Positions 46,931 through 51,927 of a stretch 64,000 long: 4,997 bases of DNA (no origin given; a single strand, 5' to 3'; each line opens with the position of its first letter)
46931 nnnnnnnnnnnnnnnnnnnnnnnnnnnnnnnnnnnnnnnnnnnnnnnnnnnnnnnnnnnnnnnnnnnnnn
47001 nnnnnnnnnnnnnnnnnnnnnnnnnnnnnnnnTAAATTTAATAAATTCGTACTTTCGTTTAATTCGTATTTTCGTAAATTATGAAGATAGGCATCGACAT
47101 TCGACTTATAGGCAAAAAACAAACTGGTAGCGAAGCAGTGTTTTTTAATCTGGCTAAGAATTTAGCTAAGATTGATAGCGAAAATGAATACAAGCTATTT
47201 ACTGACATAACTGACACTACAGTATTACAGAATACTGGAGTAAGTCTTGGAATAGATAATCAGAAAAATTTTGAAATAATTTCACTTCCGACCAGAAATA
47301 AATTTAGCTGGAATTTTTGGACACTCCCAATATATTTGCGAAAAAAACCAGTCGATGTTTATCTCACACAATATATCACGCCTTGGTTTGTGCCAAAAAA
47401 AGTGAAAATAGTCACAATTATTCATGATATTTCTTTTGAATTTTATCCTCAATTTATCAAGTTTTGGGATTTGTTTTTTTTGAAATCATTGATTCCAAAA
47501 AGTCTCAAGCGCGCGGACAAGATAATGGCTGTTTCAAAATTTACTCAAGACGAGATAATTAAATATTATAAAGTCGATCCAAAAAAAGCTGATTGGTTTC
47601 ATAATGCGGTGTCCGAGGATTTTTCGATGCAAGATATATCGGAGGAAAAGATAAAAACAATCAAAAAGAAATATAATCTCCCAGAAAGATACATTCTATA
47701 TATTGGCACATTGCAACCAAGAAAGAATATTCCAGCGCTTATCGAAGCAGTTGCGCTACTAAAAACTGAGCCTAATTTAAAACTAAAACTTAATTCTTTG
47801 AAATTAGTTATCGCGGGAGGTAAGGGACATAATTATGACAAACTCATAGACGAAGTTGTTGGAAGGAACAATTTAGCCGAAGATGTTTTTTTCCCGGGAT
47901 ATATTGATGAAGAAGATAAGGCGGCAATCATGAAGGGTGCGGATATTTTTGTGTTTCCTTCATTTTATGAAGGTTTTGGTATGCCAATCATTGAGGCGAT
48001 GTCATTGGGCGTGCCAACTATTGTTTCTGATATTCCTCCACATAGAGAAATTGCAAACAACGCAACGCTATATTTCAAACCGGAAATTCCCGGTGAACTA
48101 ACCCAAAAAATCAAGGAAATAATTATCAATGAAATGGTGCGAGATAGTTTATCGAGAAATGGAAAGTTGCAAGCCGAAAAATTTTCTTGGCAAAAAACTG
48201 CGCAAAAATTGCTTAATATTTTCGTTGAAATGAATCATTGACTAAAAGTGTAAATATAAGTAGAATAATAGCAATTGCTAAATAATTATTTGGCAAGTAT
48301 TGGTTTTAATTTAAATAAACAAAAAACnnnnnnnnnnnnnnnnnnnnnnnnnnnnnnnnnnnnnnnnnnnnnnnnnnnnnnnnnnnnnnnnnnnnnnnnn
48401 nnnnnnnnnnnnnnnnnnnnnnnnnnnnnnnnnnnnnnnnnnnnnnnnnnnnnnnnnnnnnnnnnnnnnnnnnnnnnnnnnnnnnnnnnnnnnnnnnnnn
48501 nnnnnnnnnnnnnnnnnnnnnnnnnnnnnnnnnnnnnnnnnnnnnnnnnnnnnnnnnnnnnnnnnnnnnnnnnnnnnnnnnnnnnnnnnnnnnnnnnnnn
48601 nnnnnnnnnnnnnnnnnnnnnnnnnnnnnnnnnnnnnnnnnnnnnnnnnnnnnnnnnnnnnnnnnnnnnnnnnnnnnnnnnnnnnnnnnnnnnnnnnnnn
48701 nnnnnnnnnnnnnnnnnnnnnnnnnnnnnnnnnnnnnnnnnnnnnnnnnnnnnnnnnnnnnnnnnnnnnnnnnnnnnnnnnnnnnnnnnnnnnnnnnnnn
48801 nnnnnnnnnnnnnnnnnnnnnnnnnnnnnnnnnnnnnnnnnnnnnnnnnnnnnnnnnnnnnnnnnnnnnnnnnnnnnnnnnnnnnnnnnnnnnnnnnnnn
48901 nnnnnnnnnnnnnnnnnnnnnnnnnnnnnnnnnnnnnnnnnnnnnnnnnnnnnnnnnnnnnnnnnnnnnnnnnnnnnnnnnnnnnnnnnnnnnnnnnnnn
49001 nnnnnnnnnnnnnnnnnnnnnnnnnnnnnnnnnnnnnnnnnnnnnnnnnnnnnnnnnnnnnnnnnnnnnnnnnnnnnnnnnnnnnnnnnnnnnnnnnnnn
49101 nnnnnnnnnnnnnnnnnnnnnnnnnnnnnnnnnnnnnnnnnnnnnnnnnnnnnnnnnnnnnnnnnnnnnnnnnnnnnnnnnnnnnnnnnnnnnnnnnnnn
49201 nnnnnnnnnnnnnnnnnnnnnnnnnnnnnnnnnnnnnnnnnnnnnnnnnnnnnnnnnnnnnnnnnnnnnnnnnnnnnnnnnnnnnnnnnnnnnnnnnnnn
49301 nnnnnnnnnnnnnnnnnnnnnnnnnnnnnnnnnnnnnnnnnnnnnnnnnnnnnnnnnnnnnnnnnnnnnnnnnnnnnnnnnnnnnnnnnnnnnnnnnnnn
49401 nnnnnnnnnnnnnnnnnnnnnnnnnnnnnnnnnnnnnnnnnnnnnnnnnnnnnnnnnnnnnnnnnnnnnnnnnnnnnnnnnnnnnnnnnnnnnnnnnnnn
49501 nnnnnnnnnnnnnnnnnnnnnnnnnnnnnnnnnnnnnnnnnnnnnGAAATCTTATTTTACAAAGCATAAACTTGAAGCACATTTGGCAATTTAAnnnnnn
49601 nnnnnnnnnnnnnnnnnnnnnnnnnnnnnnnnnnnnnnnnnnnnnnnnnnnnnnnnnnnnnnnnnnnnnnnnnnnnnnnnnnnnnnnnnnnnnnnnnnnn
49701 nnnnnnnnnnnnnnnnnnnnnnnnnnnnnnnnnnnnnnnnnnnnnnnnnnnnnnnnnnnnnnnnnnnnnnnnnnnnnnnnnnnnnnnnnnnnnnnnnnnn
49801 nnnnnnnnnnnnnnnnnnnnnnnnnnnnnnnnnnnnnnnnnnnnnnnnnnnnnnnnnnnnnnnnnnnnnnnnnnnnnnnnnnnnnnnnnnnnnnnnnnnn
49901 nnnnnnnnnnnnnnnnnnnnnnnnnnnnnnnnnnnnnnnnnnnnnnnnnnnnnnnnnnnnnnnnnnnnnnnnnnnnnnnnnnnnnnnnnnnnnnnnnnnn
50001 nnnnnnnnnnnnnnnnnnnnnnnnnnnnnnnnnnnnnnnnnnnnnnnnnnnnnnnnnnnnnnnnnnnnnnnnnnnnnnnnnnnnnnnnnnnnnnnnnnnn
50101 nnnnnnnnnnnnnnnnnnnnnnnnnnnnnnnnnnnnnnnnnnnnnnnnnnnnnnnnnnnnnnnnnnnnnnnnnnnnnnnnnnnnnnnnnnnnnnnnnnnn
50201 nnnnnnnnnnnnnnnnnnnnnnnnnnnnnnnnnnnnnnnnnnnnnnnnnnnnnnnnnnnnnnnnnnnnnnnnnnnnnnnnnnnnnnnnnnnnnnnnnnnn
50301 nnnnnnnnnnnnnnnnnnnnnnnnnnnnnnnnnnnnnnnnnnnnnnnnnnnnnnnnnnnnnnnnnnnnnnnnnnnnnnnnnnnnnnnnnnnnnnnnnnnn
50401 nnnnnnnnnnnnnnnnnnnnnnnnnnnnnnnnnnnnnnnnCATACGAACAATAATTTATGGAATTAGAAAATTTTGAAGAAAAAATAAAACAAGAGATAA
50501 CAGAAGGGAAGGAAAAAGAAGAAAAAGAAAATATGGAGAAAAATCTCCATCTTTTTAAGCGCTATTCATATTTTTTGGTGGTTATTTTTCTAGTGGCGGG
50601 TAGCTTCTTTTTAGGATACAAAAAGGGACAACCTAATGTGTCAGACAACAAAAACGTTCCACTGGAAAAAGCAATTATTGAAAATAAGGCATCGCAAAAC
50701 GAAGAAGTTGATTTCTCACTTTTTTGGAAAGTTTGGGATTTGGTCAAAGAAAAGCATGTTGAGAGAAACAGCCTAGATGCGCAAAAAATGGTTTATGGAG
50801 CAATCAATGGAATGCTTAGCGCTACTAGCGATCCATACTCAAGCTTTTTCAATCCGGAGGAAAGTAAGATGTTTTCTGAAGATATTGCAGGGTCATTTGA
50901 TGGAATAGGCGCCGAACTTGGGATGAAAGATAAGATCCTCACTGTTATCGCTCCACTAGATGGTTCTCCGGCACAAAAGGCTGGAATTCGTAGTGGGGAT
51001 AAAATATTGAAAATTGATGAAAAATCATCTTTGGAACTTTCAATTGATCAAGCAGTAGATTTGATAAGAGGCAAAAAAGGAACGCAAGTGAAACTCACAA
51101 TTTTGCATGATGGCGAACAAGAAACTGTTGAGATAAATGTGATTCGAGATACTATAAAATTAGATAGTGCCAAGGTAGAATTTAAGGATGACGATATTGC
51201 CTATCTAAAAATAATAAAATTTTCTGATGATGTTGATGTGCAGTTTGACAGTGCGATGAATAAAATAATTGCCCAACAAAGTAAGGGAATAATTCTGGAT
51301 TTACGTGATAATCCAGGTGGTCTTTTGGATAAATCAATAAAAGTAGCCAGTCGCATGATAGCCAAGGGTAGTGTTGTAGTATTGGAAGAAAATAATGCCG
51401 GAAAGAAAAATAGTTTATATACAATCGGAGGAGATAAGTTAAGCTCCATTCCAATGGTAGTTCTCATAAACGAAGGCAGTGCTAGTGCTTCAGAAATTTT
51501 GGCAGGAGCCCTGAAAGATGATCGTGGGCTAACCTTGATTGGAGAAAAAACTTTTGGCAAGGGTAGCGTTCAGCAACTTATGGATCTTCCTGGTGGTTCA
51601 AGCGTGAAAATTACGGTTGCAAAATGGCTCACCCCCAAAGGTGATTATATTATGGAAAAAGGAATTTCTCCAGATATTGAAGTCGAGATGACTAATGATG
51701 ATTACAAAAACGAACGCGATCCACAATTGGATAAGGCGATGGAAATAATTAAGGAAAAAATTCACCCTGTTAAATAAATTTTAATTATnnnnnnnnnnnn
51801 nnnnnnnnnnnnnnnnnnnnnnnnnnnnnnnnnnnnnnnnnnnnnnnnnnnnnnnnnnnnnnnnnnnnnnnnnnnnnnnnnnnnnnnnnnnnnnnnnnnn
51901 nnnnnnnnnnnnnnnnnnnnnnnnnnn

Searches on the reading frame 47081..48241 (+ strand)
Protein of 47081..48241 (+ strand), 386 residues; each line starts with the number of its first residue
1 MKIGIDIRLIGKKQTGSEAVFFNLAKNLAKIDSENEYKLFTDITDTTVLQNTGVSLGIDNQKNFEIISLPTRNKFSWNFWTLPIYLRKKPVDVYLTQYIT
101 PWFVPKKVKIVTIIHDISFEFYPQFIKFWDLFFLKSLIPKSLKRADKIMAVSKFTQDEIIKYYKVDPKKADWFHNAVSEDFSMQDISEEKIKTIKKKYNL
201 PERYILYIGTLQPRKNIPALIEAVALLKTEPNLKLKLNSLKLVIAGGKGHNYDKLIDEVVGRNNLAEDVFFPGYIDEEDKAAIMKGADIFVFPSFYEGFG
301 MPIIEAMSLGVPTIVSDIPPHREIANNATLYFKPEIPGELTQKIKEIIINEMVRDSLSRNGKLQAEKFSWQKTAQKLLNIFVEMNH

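Call 83: search_protein_families(library=pfam, proteins=[window:47081-48241:+], max_evalue=0.001)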
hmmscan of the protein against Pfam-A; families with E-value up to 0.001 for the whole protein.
window:47081-48241:+ (386 aa): 4 families
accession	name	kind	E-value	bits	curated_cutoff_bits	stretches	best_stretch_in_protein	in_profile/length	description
PF00534.26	Glycos_transf_1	-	2.9e-35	121.8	26.4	1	193-362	4-170/172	Glycosyl transferases group 1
PF13692.12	Glyco_trans_1_4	-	3.1e-27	96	27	1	203-348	2-140/142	Glycosyl transferases group 1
PF13439.12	Glyco_transf_4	-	1.3e-13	51.8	28.5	1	16-180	3-169/170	Glycosyltransferase Family 4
PF20706.3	GT4-conflict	-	1e-08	35.1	26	1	201-317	196-312/385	Family 4 Glycosyltransferase in conflict systems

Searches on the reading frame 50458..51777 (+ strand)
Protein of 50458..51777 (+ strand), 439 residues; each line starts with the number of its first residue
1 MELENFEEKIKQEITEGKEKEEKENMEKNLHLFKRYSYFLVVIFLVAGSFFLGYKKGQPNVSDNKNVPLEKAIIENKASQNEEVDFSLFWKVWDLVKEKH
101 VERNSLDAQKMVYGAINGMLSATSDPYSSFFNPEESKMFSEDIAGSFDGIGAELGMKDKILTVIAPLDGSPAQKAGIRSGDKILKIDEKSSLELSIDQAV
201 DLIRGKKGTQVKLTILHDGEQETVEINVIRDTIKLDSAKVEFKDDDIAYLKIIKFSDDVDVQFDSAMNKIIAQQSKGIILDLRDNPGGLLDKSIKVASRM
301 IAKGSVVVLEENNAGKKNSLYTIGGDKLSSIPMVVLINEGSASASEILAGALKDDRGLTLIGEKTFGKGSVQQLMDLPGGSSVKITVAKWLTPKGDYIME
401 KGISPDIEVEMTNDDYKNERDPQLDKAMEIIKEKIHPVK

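Call 83: search_protein_families(library=pfam, proteins=[window:50458-51777:+], max_evalue=0.001)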
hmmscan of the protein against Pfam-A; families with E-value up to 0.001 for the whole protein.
window:50458-51777:+ (439 aa): 5 families
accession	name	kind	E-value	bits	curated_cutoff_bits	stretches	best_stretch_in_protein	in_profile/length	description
PF03572.23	Peptidase_S41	-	1.7e-49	168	24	1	246-409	1-165/165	Peptidase family S41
PF17820.7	PDZ_6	-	8.5e-14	51.5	27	1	165-215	4-52/54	PDZ domain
PF13180.12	PDZ_2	-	2e-12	47.6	27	1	150-228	3-80/80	PDZ domain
PF00595.29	PDZ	-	1.1e-09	38.9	23.2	1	158-216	24-81/81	PDZ domain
PF22694.1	CtpB_N-like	-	8.1e-09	36.3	27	1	66-133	19-83/85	Activating protease CtpB N-terminal domain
